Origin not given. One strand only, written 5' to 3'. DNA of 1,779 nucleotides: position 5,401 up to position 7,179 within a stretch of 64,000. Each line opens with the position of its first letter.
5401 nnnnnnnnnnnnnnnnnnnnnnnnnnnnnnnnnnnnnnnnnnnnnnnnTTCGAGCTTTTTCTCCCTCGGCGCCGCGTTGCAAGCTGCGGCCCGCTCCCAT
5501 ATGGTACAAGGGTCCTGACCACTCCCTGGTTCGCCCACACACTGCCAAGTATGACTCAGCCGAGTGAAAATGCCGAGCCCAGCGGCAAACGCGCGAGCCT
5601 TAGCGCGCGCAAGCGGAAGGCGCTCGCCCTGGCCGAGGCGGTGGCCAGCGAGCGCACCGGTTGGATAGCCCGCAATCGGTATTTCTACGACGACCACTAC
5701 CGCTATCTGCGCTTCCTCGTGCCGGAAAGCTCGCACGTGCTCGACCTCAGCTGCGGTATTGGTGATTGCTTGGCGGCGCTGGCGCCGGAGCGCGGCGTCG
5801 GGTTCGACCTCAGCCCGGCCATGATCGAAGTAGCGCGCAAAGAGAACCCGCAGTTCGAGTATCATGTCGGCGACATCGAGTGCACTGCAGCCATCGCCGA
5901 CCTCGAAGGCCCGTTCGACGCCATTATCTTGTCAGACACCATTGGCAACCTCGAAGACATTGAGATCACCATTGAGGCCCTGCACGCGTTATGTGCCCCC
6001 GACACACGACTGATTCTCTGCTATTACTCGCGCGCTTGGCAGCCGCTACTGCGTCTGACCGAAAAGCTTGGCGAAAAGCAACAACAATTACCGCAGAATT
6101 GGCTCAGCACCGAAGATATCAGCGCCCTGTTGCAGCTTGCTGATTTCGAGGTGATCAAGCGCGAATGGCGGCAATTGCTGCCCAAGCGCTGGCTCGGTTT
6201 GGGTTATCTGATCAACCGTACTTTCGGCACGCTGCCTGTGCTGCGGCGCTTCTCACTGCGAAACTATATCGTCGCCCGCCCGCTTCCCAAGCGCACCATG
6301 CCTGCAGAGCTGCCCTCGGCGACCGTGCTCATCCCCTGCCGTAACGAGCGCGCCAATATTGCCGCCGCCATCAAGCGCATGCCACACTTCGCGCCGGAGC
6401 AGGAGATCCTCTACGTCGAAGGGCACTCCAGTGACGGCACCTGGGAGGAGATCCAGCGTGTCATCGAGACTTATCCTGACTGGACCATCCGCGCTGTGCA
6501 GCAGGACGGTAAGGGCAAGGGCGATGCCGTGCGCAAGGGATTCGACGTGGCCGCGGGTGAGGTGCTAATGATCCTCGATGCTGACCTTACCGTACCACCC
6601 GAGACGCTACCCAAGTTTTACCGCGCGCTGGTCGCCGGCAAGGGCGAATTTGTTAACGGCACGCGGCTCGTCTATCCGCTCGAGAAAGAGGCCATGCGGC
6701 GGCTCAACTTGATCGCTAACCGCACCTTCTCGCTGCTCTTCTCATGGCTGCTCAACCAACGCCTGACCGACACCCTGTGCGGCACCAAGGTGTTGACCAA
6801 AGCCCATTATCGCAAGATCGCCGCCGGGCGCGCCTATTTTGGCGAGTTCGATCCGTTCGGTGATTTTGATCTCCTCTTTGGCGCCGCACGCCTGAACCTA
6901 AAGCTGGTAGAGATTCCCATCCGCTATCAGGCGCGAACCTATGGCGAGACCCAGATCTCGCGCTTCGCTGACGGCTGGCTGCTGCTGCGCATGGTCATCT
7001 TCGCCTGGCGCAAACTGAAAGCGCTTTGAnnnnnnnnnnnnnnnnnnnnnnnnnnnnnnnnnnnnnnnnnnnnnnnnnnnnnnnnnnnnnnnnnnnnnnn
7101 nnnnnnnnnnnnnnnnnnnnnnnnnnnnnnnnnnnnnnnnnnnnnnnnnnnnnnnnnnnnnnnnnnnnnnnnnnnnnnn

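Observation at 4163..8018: Specialised NusG/RfaH-like antiterminator + DUF218(ElyC) pair divergent from a lipid-carrier glycosylation operon (MTase::GT2 fusion + WecA/MraY-type transferase)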

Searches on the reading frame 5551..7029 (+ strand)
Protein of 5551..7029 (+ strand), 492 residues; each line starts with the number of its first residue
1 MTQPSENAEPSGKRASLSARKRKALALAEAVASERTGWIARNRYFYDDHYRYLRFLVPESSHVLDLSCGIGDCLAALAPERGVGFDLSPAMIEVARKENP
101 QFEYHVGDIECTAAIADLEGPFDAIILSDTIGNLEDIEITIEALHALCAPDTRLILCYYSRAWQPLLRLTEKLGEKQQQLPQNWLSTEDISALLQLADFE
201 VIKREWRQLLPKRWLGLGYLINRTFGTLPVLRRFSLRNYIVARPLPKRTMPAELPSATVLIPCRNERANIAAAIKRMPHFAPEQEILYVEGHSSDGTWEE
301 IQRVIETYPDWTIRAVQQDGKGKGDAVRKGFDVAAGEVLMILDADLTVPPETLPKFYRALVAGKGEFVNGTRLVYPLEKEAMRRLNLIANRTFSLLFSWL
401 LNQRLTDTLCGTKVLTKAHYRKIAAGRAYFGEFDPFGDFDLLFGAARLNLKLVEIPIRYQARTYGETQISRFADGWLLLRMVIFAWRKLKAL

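Call 8: search_protein_families(library=pfam, proteins=[window:5551-7029:+], max_evalue=0.01)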
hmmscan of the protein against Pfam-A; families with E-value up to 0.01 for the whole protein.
window:5551-7029:+ (492 aa): 9 families
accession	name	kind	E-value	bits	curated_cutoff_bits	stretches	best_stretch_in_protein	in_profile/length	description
PF00535.33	Glycos_transf_2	-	2.4e-20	73.6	23.3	1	258-394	1-133/168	Glycosyl transferase family 2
PF13489.12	Methyltransf_23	-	3.1e-17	63.2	27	1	44-203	7-163/164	Methyltransferase domain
PF08242.18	Methyltransf_12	-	3.2e-11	44.2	30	1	64-154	1-98/98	Methyltransferase domain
PF13649.12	Methyltransf_25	-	2.6e-10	41.3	27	1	63-150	1-95/97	Methyltransferase domain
PF13847.12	Methyltransf_31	-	4.2e-10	39.9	27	1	61-182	5-130/145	Methyltransferase domain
PF08241.18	Methyltransf_11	-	1.2e-08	35.9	21.2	1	64-155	1-94/95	Methyltransferase domain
PF13641.12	Glyco_tranf_2_3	-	1.4e-06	28.9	27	1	255-368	1-119/230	Glycosyltransferase like family 2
PF10111.15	Glyco_tranf_2_2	-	2.7e-06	27.5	27.3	1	258-361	1-107/276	Glycosyltransferase like family 2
PF07021.18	MetW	-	9.7e-06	25.8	21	1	50-205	4-157/193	Methionine biosynthesis protein MetW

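Call 9: search_protein_families(library=ncbifam, proteins=[window:5551-7029:+], max_evalue=0.01)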
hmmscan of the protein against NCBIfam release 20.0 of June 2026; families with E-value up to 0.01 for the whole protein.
window:5551-7029:+ (492 aa): 28 families (the best 25 are shown)
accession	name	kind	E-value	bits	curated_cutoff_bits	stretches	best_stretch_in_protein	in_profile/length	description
TIGR04182.1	glyco_TIGR04182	equivalog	1.1e-29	103.8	325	1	258-481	3-213/293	S-layer glycoprotein N-glycosyltransferase AglJ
NF041391.1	DPhHxTase_Halo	equivalog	2.3e-14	52.9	375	1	266-478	6-201/213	dolichyl-phosphate hexose transferase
TIGR03937.1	PgaC_IcaA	equivalog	1.4e-11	44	422.3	1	252-350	42-140/407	poly-beta-1,6-N-acetyl-D-glucosamine synthase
TIGR04283.1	glyco_like_mftF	equivalog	2.5e-10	40.3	182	1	258-366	2-102/221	TIGR04283 family arsenosugar biosynthesis glycosyltransferase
NF047588.1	GlcsyltransPgfSStrep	equivalog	1.5e-09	37.5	500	1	269-427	22-171/308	glycosyltransferase PgfS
NF007986.1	PRK10714.1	equivalog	1.5e-08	34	529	1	257-375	8-128/316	undecaprenyl-phosphate 4-deoxy-4-formamido-L-arabinose transferase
NF010496.0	PRK13915.1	equivalog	1.8e-07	30.5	262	1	258-360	34-142/307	glucosyl-3-phosphoglycerate synthase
NF043040.1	corrin_prot_MT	hypoth_equivalog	2.6e-07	30.3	180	1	58-192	40-182/216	corrinoid protein-associated methyltransferase CpaM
NF041875.1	EPS_EpsD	equivalog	4.3e-07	29.6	370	1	259-368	3-112/325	exopolysaccharide biosynthesis glycosyltransferase EpsD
NF045667.1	MTase_DVU1556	equivalog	1.9e-06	27.5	155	1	57-202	20-163/213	DVU_1556 family methyltransferase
TIGR02081.1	metW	equivalog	9.7e-06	25.2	189.5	1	52-204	6-156/194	methionine biosynthesis protein MetW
TIGR03965.1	mycofact_glyco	equivalog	1.1e-05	24.5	280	1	241-364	62-183/467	mycofactocin biosynthesis glycosyltransferase MftF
NF001244.0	PRK00216.1-5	equivalog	2.2e-05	23.9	216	1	60-167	49-164/236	bifunctional demethylmenaquinone methyltransferase/2-methoxy-6-polyprenyl-1,4-benzoquinol methylase UbiE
TIGR01934.1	MenG_MenH_UbiE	subfamily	2.6e-05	23.7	158.35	1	58-161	38-146/223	ubiquinone/menaquinone biosynthesis methyltransferase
NF001241.0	PRK00216.1-2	equivalog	3.6e-05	23.5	327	1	59-166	51-157/231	demethylmenaquinone methyltransferase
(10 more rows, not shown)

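Call 15: find_homologous_proteins(query=window:5551-7029:+, max_evalue=1e-10)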
Query window:5551-7029:+ (492 aa): 8000 proteins with E <= 1e-10 among 8000 candidates; the best 120 are listed.
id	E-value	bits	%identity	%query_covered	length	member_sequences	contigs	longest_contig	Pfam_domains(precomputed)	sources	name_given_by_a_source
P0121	0.0e+0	1116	99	100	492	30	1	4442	PF07021.19,PF13847.13,PF13489.13,PF10111.15,PF13641.13,PF13649.13,PF00535.33,PF08241.19,PF08242.19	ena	-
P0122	2.9e-286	968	87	100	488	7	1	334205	PF07021.19,PF13847.13,PF13489.13,PF10111.15,PF13641.13,PF13649.13,PF00535.33,PF08241.19,PF08242.19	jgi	jgi:SAM-dependent methyltransferase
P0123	2.1e-259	879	77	100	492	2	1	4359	PF07021.19,PF13847.13,PF13489.13,PF10111.15,PF13506.14,PF13641.13,PF13649.13,PF00535.33,PF08241.19,PF08242.19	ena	-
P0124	1.2e-250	850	74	100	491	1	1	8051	PF07021.19,PF13847.13,PF13489.13,PF10111.15,PF13506.14,PF13641.13,PF13649.13,PF00535.33,PF08241.19,PF08242.19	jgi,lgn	jgi:SAM-dependent methyltransferase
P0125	3.5e-248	842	74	99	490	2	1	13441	PF07021.19,PF13847.13,PF13489.13,PF10111.15,PF13506.14,PF13641.13,PF13649.13,PF00535.33,PF08241.19,PF08242.19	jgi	jgi:SAM-dependent methyltransferase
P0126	4.7e-240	815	71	100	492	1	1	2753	PF07021.19,PF13847.13,PF13489.13,PF10111.15,PF13506.14,PF13641.13,PF13649.13,PF00535.33,PF08241.19,PF08242.19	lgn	-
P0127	1.8e-238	810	71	100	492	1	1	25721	PF07021.19,PF13847.13,PF13489.13,PF10111.15,PF13506.14,PF13641.13,PF13649.13,PF00535.33,PF08241.19,PF08242.19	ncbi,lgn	-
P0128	5.8e-234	795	70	100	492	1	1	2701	PF07021.19,PF13847.13,PF13489.13,PF10111.15,PF13641.13,PF13649.13,PF00535.33,PF08241.19,PF08242.19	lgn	-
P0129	7.6e-234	795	72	98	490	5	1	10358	PF07021.19,PF13847.13,PF13489.13,PF10111.15,PF13641.13,PF13649.13,PF00535.33,PF01209.25,PF08241.19,PF08242.19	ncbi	ncbi:MAG TPA: bifunctional class I SAM-dependent methyltransferase/glycosyltransferase family 2 prot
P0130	8.4e-234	795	69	100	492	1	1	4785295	PF07021.19,PF13847.13,PF13489.13,PF10111.15,PF13506.14,PF13641.13,PF13649.13,PF00535.33,PF08241.19,PF08242.19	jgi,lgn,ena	-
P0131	1.4e-232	791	71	97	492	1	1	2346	PF07021.19,PF13847.13,PF13489.13,PF10111.15,PF13649.13,PF01728.26,PF00535.33,PF08241.19,PF08242.19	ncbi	-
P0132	1.1e-231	788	70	97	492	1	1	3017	PF07021.19,PF13847.13,PF13489.13,PF10111.15,PF13506.14,PF13641.13,PF13649.13,PF00535.33,PF08241.19,PF08242.19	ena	-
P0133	1.3e-231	788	71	99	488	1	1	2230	PF07021.19,PF13847.13,PF13489.13,PF10111.15,PF13506.14,PF13641.13,PF13649.13,PF00535.33,PF01209.25,PF08241.19,PF08242.19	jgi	jgi:SAM-dependent methyltransferase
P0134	2.7e-231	787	72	97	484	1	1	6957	PF07021.19,PF13847.13,PF13489.13,PF10111.15,PF13641.13,PF13649.13,PF00535.33,PF08241.19,PF08242.19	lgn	-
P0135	3.8e-231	786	70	99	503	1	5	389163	PF07021.19,PF13847.13,PF13489.13,PF10111.15,PF13506.14,PF13641.13,PF13649.13,PF00535.33,PF08241.19,PF08242.19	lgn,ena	-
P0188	4.9e-204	697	64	97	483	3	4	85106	PF07021.19,PF13847.13,PF13489.13,PF10111.15,PF13506.14,PF13641.13,PF13649.13,PF00535.33,PF08241.19,PF08242.19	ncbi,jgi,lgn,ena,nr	ncbi:MAG TPA: glycosyltransferase [Sulfuricella sp.]|nr:glycosyltransferase [Sulfuricella sp.]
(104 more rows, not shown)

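Call 23: find_encoding_contigs(protein=P0188, flank=8000, max_places=1)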
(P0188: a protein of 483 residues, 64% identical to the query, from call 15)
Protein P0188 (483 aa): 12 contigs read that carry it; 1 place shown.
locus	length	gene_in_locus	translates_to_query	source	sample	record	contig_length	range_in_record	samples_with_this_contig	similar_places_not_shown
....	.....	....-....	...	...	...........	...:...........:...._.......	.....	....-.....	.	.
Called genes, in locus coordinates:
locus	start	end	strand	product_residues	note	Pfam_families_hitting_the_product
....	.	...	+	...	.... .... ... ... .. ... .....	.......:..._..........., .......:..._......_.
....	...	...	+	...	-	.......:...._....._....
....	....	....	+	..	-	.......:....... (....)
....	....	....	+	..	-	-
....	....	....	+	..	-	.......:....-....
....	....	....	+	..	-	-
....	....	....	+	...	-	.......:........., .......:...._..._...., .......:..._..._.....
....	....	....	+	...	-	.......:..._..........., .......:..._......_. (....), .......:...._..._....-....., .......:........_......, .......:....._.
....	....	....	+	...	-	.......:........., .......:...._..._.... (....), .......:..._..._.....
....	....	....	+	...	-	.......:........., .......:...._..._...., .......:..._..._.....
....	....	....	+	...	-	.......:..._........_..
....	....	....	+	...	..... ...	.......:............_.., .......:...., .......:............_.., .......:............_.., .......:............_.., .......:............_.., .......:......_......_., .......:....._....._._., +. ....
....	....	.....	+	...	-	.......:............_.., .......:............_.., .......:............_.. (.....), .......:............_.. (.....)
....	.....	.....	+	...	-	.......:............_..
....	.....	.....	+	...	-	-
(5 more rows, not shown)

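Call 24: find_encoding_contigs(protein=P0130, flank=8000, max_places=1)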
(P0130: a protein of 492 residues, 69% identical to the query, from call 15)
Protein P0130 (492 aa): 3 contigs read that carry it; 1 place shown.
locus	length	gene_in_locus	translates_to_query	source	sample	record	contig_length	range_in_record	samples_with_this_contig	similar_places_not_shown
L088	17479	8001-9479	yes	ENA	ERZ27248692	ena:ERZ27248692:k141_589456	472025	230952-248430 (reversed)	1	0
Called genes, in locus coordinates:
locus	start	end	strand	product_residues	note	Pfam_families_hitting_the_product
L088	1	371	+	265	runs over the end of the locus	PF01507:PAPS_reduct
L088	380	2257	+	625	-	PF00009:GTP_EFTU, PF01926:MMR_HSR1 (faint), PF01656:CbiA (faint), PF03144:GTP_EFTU_D2 (weak), PF22594:GTP-eEF1A_C, PF01583:APS_kinase, PF13671:AAA_33 (weak)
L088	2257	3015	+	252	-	PF00459:Inositol_P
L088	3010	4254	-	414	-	PF00324:AA_permease, PF13520:AA_permease_2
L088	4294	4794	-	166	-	PF02357:NusG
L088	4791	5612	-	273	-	PF02698:DUF218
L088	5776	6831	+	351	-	PF00106:adh_short, PF04321:RmlD_sub_bind, PF01073:3Beta_HSD, PF01370:Epimerase, PF02719:Polysacc_synt_2, PF07993:NAD_binding_4, PF13460:NAD_binding_10, PF16363:GDP_Man_Dehyd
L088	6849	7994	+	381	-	PF12715:Abhydrolase_7 (weak), PF02129:Peptidase_S15 (faint), PF22244:GCE_fung (faint), PF00561:Abhydrolase_1 (faint)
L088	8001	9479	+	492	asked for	PF07021:MetW, PF13489:Methyltransf_23, PF13847:Methyltransf_31, PF08241:Methyltransf_11, PF08242:Methyltransf_12, PF13649:Methyltransf_25, PF00535:Glycos_transf_2, PF10111:Glyco_tranf_2_2, +2 more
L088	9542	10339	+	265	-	PF05050:Methyltransf_21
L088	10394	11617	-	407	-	-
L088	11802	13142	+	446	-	PF13231:PMT_2 (weak)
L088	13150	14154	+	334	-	PF00953:Glycos_transf_4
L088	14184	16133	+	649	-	PF13727:CoA_binding_3 (weak), PF01073:3Beta_HSD, PF01370:Epimerase, PF02719:Polysacc_synt_2, PF04321:RmlD_sub_bind, PF16363:GDP_Man_Dehyd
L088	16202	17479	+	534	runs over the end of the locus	PF02142:MGS, PF01808:AICARFT_IMPCHas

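Call 40: search_solved_structures(query=window:5551-7026:+, max_evalue=0.001)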
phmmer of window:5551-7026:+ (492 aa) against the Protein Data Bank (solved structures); distinct sequences matched with E-value up to 0.001: 14.
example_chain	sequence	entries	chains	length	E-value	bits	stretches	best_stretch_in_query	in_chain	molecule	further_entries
5mlz_A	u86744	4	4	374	2.5e-15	59.4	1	257-374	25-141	Dolichol monophosphate mannose synthase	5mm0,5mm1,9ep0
6yv7_A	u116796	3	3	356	6.3e-08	34.9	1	237-350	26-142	Glycosyl transferase, family 2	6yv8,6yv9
6yv7_B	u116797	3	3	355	6.3e-08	34.9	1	242-350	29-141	Glycosyl transferase, family 2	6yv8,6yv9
9hwj_A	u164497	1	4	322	2.1e-07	33.2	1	256-470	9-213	Undecaprenyl-phosphate 4-deoxy-4-formamido-L-arabinose transferase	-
8bz8_A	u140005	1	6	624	4.4e-07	32.2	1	268-359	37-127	Glycosyltransferase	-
8bz4_A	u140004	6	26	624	4.4e-07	32.2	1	268-359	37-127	Glycosyltransferase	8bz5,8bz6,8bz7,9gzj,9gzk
2gs9_A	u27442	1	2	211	5.7e-07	31.8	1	42-195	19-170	Hypothetical protein TT1324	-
9bhc_C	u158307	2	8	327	6e-07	31.7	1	254-392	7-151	Undecaprenyl-phosphate 4-deoxy-4-formamido-L-arabinose transferase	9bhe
8vxh_A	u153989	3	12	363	7.1e-07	31.5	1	253-392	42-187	Undecaprenyl-phosphate 4-deoxy-4-formamido-L-arabinose transferase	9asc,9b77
3cgg_A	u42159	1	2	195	2.1e-05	26.7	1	50-184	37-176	SAM-dependent methyltransferase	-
5mgz_A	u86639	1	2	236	2.1e-05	26.7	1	23-159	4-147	8-demethylnovobiocic acid C(8)-methyltransferase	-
6uk5_A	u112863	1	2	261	3.9e-05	25.7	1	52-156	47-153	CalS10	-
3px2_A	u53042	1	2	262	0.0004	22.4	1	54-151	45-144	N-methyltransferase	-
1ve3_A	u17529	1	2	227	0.00067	21.7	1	59-176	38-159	hypothetical protein PH0226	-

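Call 78: predict_structure(alignment_id=A3)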
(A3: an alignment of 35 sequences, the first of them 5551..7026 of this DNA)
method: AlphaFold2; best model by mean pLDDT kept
length: 492 residues; sequences in the alignment: 35
mean_pLDDT: 82.9   pTM: 0.83
mean pLDDT of the five models: 82.9, 82.7, 81.9, 81.1, 71.1
residues with pLDDT >= 90: 230; 70-90: 176; 50-70: 53; < 50: 33
segments of 3 or more residues with pLDDT < 50: 1-14, 376-382, 464-474
pLDDT, mean of each block of 10 residues (from residue 1): 28 61 90 91 85 92 95 95 96 97 94 89 91 84 94 91 79 81 78 92 78 68 71 79 90 95 92 95 97 92 97 94 89 97 87 94 93 55 57 78 74 93 86 69 89 82 48 58 71 50
secondary structure, 60 per line:
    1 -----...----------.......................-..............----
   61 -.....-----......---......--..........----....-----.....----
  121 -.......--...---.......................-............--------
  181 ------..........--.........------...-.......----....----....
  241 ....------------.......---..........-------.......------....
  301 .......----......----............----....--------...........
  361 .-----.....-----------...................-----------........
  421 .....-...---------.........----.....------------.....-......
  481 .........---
elements in order: H19-41 H43-56 E62-66 H72-77 E81-86 H89-98 E103-106 H112-116 E122-128 H137-147 E148-159 H161-172 H187-196 E199-207 H218-224 H229-232 E237-244 E257-263 H267-276 E284-290 H297-307 E312-317 H322-333 E338-341 H350-361 E367-371 H383-401 E413-416 H417-425 H439-447 E452-456 H469-473 H475-489

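Call 80: fold_search(model_id=the predicted structure, library=pdb)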
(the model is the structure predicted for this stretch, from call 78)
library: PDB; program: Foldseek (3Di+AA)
matches with E <= 10: 1910; with E <= 0.001: 951
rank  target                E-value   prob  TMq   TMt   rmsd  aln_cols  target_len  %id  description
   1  9asc_A                2.3e-13  1.00  0.40  0.60   3.4       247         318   20  Cryo-EM Structure of the Glycosyltransferase ArnC from Salmonella enterica in the UDP-bound State Determined on Talos  (released 2025-02-05)
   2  8vxh_A                4.4e-13  1.00  0.38  0.58   3.7       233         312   20  Cryo-EM Structure of the Glycosyltransferase ArnC from Salmonella enterica in the Apo State Determined on Talos Arctic (released 2025-02-05)
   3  9bhc_B                1.1e-12  1.00  0.38  0.58   3.7       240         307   20  Salmonella undecaprenyl-phosphate 4-deoxy-4-formamido-L-arabinose transferase (ArnC) (released 2025-02-12)
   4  5mlz                  1.2e-12  1.00  0.39  0.52   3.4       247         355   26  Dolichyl phosphate mannose synthase in complex with GDP and Mg2+ (released 2017-08-09)
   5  9bhe_A                2.1e-12  1.00  0.38  0.58   3.6       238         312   22  Salmonella undecaprenyl-phosphate 4-deoxy-4-formamido-L-arabinose transferase (ArnC) bound to UDP (released 2025-02-12)
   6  9b77_A                3.2e-12  1.00  0.38  0.58   3.8       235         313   21  Cryo-EM Structure of the Glycosyltransferase ArnC from Salmonella enterica in the Apo State Determined on Krios micros (released 2025-02-05)
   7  9bhe_B                3.3e-12  1.00  0.39  0.59   3.7       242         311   20  Salmonella undecaprenyl-phosphate 4-deoxy-4-formamido-L-arabinose transferase (ArnC) bound to UDP (released 2025-02-12)
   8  9bhc_A                5.0e-12  1.00  0.39  0.60   3.5       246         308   20  Salmonella undecaprenyl-phosphate 4-deoxy-4-formamido-L-arabinose transferase (ArnC) (released 2025-02-12)
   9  9ep0                  1.1e-11  1.00  0.36  0.51   3.8       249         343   25  Dolichyl phosphate mannose synthase in complex with donor (GDP-Man) and traces of acceptor (Dol55P) and product (Dol55P- (released 2025-10-01)
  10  9hwj_A                1.2e-11  1.00  0.36  0.57   4.6       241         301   18  Structure of Undecaprenyl-phosphate 4-deoxy-4-formamido-L-arabinose transferase embedded in nanodisc (released 2026-01-14)
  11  3l8d                  1.6e-11  1.00  0.31  0.70   4.9       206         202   16  Crystal structure of methyltransferase from Bacillus Thuringiensis (released 2010-01-12)
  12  5mm1                  3.6e-11  1.00  0.37  0.51   4.0       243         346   25  Dolichyl phosphate mannose synthase in complex with GDP and dolichyl phosphate mannose (released 2017-08-09)
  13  3ccf_A                6.1e-11  1.00  0.30  0.58  10.0       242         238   18  Crystal structure of putative methyltransferase (YP_321342.1) from Anabaena variabilis ATCC 29413 at 1.90 A resolution (released 2008-03-11)
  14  3ccf_B                6.5e-11  1.00  0.28  0.54  10.0       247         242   17  Crystal structure of putative methyltransferase (YP_321342.1) from Anabaena variabilis ATCC 29413 at 1.90 A resolution (released 2008-03-11)
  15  4htf_A                7.7e-11  1.00  0.34  0.64   5.7       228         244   16  Crystal structure of S-adenosylmethionine-dependent methyltransferase from Escherichia coli in complex with S-adenosyl (released 2012-11-21)
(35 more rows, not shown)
